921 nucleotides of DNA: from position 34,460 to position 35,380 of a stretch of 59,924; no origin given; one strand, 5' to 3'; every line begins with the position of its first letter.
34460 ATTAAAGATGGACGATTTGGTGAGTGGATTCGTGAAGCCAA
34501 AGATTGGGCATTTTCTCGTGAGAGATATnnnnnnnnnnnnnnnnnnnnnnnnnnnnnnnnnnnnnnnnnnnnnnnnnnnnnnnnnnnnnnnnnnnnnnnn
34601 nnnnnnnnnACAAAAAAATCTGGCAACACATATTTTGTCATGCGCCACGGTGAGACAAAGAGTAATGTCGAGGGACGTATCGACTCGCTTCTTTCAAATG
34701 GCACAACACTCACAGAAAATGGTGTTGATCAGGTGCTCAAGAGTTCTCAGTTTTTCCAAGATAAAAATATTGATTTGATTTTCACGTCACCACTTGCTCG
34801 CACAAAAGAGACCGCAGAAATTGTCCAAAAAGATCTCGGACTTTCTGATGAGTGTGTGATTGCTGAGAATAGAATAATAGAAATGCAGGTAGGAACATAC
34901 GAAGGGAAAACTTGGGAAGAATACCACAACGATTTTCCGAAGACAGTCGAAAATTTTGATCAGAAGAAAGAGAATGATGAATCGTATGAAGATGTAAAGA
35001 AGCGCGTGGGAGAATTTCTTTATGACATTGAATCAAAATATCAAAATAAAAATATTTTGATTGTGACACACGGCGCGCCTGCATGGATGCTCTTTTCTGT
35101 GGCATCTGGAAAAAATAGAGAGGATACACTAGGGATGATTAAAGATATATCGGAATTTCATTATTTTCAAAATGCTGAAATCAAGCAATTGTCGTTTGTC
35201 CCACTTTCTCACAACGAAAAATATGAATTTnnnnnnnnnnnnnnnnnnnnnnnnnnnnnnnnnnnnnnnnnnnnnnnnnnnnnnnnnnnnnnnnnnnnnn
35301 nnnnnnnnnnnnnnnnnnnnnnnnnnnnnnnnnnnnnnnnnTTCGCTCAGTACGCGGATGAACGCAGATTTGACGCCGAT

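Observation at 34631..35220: Isoleucyl-tRNA synthetase with a complete histidine-phosphatase (PGM-family) domain inserted in its catalytic core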

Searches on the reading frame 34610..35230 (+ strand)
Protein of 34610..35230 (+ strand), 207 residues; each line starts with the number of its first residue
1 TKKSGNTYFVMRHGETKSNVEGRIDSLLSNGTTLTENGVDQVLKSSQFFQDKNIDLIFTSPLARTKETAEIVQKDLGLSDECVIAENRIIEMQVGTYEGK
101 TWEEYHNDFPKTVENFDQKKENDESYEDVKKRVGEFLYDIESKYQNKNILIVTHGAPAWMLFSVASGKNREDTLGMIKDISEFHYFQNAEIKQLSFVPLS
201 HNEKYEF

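Call 15: search_solved_structures(query=window:34610-35230:+, max_evalue=0.00001, show_alignments=3)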
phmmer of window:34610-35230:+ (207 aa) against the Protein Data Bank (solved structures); distinct sequences matched with E-value up to 0.00001: 20.
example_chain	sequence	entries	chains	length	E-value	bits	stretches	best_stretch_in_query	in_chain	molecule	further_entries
1ebb_A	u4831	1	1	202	6.8e-14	55.5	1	7-160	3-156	PHOSPHATASE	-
1h2e_A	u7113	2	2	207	7.2e-14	55.4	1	7-160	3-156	PHOSPHATASE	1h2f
4ij5_A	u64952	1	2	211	1e-13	54.8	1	10-165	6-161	Phosphoserine phosphatase 1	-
4ij6_A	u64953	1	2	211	2.3e-12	50.5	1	10-165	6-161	Phosphoserine phosphatase 1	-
5zkk_A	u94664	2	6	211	7.7e-12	48.8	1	9-166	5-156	Phosphoglycerate mutase family protein, putative | Phosphoglycerate mutase family protein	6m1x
5zr2_A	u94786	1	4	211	1.9e-10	44.2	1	9-166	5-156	Phosphoglycerate mutase family protein, putative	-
6nru_A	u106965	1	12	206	4.6e-09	39.7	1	9-163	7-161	CobC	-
9mmh_A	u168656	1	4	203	1.5e-08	38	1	9-169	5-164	Phosphoglycerate mutase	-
3bif_A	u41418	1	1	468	2.5e-08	37.3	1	7-163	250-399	PROTEIN (6-PHOSPHOFRUCTO-2-KINASE/ FRUCTOSE-2,6-BISPHOSPHATASE)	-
1bif_A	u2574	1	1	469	2.5e-08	37.3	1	7-163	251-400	6-PHOSPHOFRUCTO-2-KINASE/ FRUCTOSE-2,6-BISPHOSPHATASE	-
1k6m_A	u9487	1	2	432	5.4e-08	36.2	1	7-170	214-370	6-phosphofructo-2-kinase/fructose-2,6-biphosphatase 2-phosphatase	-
6e4b_A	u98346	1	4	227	1.3e-07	34.9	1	8-162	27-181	Adenosylcobalamin/alpha-ribazole phosphatase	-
1c7z_A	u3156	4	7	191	8.2e-07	32.4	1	8-166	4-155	FRUCTOSE-2,6-BISPHOSPHATASE | PHOSPHOENZYME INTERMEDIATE OF FRU-2,6-BISPHOSPHATASE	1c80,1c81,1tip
1fbt_A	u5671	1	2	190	8.8e-07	32.3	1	8-166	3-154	FRUCTOSE-2,6-BISPHOSPHATASE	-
6ibz_A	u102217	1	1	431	2.6e-06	30.7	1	6-170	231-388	6-phosphofructo-2-kinase/fructose-2,6-bisphosphatase 3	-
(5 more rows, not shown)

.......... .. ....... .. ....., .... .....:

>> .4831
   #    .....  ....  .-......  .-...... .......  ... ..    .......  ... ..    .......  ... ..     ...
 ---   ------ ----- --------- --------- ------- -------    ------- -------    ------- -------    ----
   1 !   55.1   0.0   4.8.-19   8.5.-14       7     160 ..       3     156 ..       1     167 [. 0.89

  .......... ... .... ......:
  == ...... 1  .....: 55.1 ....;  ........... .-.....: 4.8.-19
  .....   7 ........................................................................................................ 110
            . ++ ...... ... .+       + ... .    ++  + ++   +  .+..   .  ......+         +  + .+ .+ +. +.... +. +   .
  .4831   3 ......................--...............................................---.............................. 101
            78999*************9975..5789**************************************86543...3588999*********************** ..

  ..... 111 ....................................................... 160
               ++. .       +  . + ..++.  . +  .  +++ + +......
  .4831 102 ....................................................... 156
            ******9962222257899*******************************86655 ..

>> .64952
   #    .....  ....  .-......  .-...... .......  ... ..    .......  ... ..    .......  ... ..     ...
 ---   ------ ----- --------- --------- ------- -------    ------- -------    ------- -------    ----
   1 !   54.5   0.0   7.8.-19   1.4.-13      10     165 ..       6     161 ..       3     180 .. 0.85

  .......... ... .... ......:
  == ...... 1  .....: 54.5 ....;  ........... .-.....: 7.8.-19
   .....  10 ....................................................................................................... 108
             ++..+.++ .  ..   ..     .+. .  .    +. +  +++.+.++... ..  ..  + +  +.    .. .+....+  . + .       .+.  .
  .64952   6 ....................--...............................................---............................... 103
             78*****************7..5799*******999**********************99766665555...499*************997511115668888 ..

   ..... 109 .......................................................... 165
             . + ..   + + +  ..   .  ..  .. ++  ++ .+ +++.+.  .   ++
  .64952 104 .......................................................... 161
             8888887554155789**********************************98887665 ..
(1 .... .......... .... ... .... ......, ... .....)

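Call 51: predict_structure(alignment_id=A4)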
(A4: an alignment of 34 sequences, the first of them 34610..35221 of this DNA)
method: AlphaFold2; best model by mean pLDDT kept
length: 204 residues; sequences in the alignment: 34
mean_pLDDT: 94.3   pTM: 0.91
mean pLDDT of the five models: 94.3, 94.0, 93.9, 93.3, 92.8
residues with pLDDT >= 90: 183; 70-90: 14; 50-70: 7; < 50: 0
segments of 3 or more residues with pLDDT < 50: none
pLDDT, mean of each block of 10 residues (from residue 1): 90 97 94 97 97 97 98 97 98 97 96 95 96 96 97 97 95 89 88 90 53
secondary structure, 60 per line:
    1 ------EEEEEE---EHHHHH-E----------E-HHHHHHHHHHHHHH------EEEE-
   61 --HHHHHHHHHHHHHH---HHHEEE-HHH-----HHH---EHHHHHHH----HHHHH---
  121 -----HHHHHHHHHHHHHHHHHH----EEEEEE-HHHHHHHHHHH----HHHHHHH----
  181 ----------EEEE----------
elements in order: E7-12 H17-21 H36-49 E56-59 H63-76 E83-85 H102-108 H113-117 H126-143 E148-153 H155-165 H170-176 E191-194

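Call 56: fold_search(model_id=the predicted structure, library=pdb)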
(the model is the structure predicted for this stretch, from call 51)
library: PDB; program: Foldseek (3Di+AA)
matches with E <= 10: 938; with E <= 0.001: 294
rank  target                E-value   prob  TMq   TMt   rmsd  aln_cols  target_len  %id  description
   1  4ij5_A                7.7e-14  1.00  0.71  0.68   3.6       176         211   27  Crystal Structure of a Novel-type Phosphoserine Phosphatase from <i>Hydrogenobacter thermophilus</i> TK-6 (released 2013-03-20)
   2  4ij6_B                8.8e-14  1.00  0.77  0.77   2.5       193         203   26  Crystal Structure of a Novel-type Phosphoserine Phosphatase Mutant (H9A) from <i>Hydrogenobacter thermophilus</i> TK-6 (released 2013-03-20)
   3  4ij6_A                1.0e-13  1.00  0.73  0.72   2.4       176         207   27  Crystal Structure of a Novel-type Phosphoserine Phosphatase Mutant (H9A) from <i>Hydrogenobacter thermophilus</i> TK-6 (released 2013-03-20)
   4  1h2e                  2.8e-13  1.00  0.72  0.71   2.2       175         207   27  BACILLUS STEAROTHERMOPHILUS PHOE (previously known as yhfr) in complex with phosphate (released 2002-08-12)
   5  6s2q_D                3.4e-13  1.00  0.76  0.74   2.8       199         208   22  Mycobacterial hydrolase 1 (released 2020-07-22)
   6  1ebb                  9.5e-13  1.00  0.71  0.71   2.4       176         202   27  Bacillus stearothermophilus YhfR (released 2002-02-11)
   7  6s2q_A                1.0e-12  1.00  0.77  0.73   2.9       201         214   22  Mycobacterial hydrolase 1 (released 2020-07-22)
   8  6s2q_C                1.2e-12  1.00  0.75  0.73   3.3       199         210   21  Mycobacterial hydrolase 1 (released 2020-07-22)
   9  4qih_B                1.7e-12  1.00  0.77  0.79   2.7       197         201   23  The structure of mycobacterial glucosyl-3-phosphoglycerate phosphatase Rv2419c complexes with VO3 (released 2014-06-11)
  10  6m1x_D                1.9e-12  1.00  0.75  0.79   2.6       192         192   26  Crystal structure of Phosphoserine Phosphatase in complex with 3-Phosphoglyceric Acid from Entamoeba histolytica (released 2021-03-03)
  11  9mmh_A                2.1e-12  1.00  0.75  0.76   3.1       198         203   23  HFP (histidine family phosphatase) that catalyzes essential dephosphorylation for riboflavin biosynthesis (released 2025-04-09)
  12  4qih_A                2.9e-12  1.00  0.77  0.75   2.9       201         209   22  The structure of mycobacterial glucosyl-3-phosphoglycerate phosphatase Rv2419c complexes with VO3 (released 2014-06-11)
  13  6s2q_B                2.9e-12  1.00  0.77  0.75   2.7       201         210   22  Mycobacterial hydrolase 1 (released 2020-07-22)
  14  4pz9_A                2.9e-12  1.00  0.76  0.73   2.8       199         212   22  The native structure of mycobacterial glucosyl-3-phosphoglycerate phosphatase Rv2419c (released 2014-06-11)
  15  6e4b_D                5.4e-12  1.00  0.73  0.75   3.2       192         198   22  The crystal structure of a putative alpha-ribazole-5'-P phosphatase from Escherichia coli str. K-12 substr. MG1655 (released 2018-09-12)
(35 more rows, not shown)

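Call 65: search_protein_representatives(protein=window:34610-35221:+)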
Query: 204 residues. Proteins with E-value up to 0.001 (for the whole library): 13859; up to 1e-10: 1569; up to 1e-30: 35. The best 150 are listed.
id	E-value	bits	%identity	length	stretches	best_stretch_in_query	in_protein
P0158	1.5e-45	171.8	46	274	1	1-203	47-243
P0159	1.9e-42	161.7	45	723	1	2-203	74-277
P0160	1.9e-41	158.4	43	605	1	3-202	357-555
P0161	1.7e-40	155.3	41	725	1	2-202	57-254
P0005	4.6e-39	150.6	43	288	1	2-203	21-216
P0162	1.2e-38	149.3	42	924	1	3-203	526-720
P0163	1.3e-38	149.1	44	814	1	1-203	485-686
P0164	1.5e-38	149.0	44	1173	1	1-202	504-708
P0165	9.7e-38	146.3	39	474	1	3-203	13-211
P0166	1.0e-37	146.2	41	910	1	2-202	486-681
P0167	1.1e-37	146.1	42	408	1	3-203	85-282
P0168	2.8e-37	144.8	39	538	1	4-203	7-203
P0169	5.0e-37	144.0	40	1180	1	1-203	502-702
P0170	5.3e-37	143.9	41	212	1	4-202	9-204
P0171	1.1e-36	142.9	32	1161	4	8-168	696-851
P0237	4.8e-25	104.9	35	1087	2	5-167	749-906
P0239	5.0e-25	104.8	43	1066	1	7-157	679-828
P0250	4.3e-24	101.8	30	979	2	10-174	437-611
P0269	1.1e-22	97.3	34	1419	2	6-158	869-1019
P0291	1.4e-21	93.6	32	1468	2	9-160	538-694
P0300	4.3e-21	92.0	32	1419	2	9-165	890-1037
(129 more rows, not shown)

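Call 66: search_protein_families(library=pfam, proteins=[P0171, P0237, P0239, P0269, P0300, P0291, P0250], max_evalue=0.00001)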
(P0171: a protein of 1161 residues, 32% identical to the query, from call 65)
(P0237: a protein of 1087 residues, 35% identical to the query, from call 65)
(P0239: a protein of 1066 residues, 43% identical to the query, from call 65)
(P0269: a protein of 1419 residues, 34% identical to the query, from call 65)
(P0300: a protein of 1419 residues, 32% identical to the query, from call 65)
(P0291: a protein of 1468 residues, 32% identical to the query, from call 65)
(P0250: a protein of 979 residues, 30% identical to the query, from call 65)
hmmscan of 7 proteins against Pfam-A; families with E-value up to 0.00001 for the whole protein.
P0171 (1161 aa): 3 families
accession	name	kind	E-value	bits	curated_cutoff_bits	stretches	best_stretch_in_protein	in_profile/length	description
PF00300.27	His_Phos_1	-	9.9e-126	417.3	21.7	4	427-595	1-167/194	Histidine phosphatase superfamily (branch 1)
PF00133.28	tRNA-synt_1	-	1.6e-74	251.6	22.7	2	14-417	2-198/414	tRNA synthetases class I (I, L, M and V)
PF09334.17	tRNA-synt_1g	-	1e-12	48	20.1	1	42-185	8-135/391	tRNA synthetases class I (M)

P0237 (1087 aa): 3 families
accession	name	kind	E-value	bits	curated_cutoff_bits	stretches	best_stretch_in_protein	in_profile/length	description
PF00133.28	tRNA-synt_1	-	1.5e-135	452.6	22.7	3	21-528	2-285/414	tRNA synthetases class I (I, L, M and V)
PF00300.27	His_Phos_1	-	6.9e-69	231.8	21.7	2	541-697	1-163/194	Histidine phosphatase superfamily (branch 1)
PF09334.17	tRNA-synt_1g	-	1.1e-16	61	20.1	1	51-190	8-128/391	tRNA synthetases class I (M)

P0239 (1066 aa): 7 families
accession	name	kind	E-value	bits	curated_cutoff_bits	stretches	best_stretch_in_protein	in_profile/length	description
PF00133.28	tRNA-synt_1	-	2.4e-100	336.6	22.7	2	18-677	2-270/414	tRNA synthetases class I (I, L, M and V)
PF00300.27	His_Phos_1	-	1.5e-39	136.1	21.7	1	680-854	1-176/194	Histidine phosphatase superfamily (branch 1)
PF13673.13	Acetyltransf_10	-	1.2e-16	61.3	23.6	1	949-1063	21-126/128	Acetyltransferase (GNAT) domain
PF00583.31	Acetyltransf_1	-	1.6e-12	48.1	20.7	1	935-1044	3-116/116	Acetyltransferase (GNAT) family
PF01797.21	Y1_Tnp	-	7e-12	46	23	1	340-461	17-120/121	Transposase IS200 like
PF13508.13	Acetyltransf_7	-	9.2e-12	45.6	27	1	966-1046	3-84/84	Acetyltransferase (GNAT) domain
PF09334.17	tRNA-synt_1g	-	8.1e-10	38.5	20.1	0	48-193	8-134/391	tRNA synthetases class I (M)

P0269 (1419 aa): 5 families
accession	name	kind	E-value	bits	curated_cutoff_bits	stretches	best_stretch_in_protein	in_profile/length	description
PF00133.28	tRNA-synt_1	-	4.2e-143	477.5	22.7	2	18-485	2-265/414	tRNA synthetases class I (I, L, M and V)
PF00300.27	His_Phos_1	-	2.6e-82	275.6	21.7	2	871-1061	1-189/194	Histidine phosphatase superfamily (branch 1)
PF19302.4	DUF5915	-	1.1e-34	120.2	27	1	1229-1418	2-194/195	Domain of unknown function (DUF5915)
PF08264.19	Anticodon_1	-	8.8e-33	113.7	25.1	1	1065-1210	1-146/148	Anticodon-binding domain of tRNA ligase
PF09334.17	tRNA-synt_1g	-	7.8e-17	61.5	20.1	0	775-847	310-380/391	tRNA synthetases class I (M)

P0300 (1419 aa): 5 families
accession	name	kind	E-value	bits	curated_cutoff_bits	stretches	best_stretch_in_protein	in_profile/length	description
PF00133.28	tRNA-synt_1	-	8.4e-131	437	22.7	2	22-568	2-314/414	tRNA synthetases class I (I, L, M and V)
PF00300.27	His_Phos_1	-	3.1e-58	197.1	21.7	2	889-1035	1-156/194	Histidine phosphatase superfamily (branch 1)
PF08264.19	Anticodon_1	-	1.6e-27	96.6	25.1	1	1069-1214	1-146/148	Anticodon-binding domain of tRNA ligase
PF19302.4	DUF5915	-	2.6e-22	79.8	27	1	1232-1416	3-194/195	Domain of unknown function (DUF5915)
PF09334.17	tRNA-synt_1g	-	3.9e-15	56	20.1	0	52-191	8-128/391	tRNA synthetases class I (M)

P0291 (1468 aa): 5 families
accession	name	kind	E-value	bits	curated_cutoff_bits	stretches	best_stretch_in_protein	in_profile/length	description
PF00133.28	tRNA-synt_1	-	3e-124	415.4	22.7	2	24-529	2-266/414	tRNA synthetases class I (I, L, M and V)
PF00300.27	His_Phos_1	-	8.8e-81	270.6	21.7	2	755-938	2-182/194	Histidine phosphatase superfamily (branch 1)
PF19302.4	DUF5915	-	1.1e-23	84.2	27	1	1288-1467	2-194/195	Domain of unknown function (DUF5915)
PF08264.19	Anticodon_1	-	7.3e-22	78.3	25.1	1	1118-1265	1-144/148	Anticodon-binding domain of tRNA ligase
PF09334.17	tRNA-synt_1g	-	3e-12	46.4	20.1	0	67-119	8-60/391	tRNA synthetases class I (M)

P0250 (979 aa): 5 families
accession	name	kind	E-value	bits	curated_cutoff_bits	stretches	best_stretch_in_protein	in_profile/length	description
PF00300.27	His_Phos_1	-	2.3e-73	246.5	21.7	2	75-238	2-168/194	Histidine phosphatase superfamily (branch 1)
PF00133.28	tRNA-synt_1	-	4.2e-68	230.4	22.7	2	246-394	267-413/414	tRNA synthetases class I (I, L, M and V)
PF19302.4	DUF5915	-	1.9e-29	103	27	1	793-978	2-194/195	Domain of unknown function (DUF5915)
PF08264.19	Anticodon_1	-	8.8e-29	100.7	25.1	1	635-779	1-145/148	Anticodon-binding domain of tRNA ligase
PF09334.17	tRNA-synt_1g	-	1.6e-06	27.6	20.1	0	330-407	305-377/391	tRNA synthetases class I (M)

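Call 69: list_cluster_members(proteins=[P0171, P0237, P0239, P0269, P0300, P0291, P0250])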
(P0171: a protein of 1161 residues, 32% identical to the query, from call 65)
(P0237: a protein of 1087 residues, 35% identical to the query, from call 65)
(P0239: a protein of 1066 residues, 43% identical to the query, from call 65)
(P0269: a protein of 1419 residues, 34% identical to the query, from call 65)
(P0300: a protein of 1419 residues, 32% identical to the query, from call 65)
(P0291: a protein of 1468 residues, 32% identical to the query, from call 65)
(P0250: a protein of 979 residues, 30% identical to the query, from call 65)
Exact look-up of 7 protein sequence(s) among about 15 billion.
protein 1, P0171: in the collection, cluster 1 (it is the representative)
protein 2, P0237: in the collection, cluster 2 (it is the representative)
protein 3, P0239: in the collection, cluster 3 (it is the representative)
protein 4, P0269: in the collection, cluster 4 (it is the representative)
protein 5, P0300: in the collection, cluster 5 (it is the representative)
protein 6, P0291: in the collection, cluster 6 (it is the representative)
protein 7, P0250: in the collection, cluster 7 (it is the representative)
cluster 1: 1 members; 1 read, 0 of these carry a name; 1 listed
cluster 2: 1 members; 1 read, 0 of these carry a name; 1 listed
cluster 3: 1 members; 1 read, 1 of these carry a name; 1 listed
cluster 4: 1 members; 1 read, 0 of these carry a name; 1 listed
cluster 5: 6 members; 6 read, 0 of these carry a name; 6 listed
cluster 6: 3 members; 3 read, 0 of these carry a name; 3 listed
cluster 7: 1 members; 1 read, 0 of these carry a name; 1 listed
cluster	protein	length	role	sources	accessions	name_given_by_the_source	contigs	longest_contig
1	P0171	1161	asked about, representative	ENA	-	-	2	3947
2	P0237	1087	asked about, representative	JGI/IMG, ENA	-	-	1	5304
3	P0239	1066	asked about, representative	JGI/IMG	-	isoleucyl-tRNA synthetase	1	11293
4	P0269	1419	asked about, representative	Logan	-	-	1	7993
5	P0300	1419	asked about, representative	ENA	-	-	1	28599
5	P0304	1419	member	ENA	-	-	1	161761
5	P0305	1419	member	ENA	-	-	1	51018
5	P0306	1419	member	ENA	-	-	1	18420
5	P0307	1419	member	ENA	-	-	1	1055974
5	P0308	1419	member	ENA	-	-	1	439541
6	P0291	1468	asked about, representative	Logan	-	-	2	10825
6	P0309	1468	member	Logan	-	-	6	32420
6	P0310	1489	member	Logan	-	-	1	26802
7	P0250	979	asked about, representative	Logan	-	-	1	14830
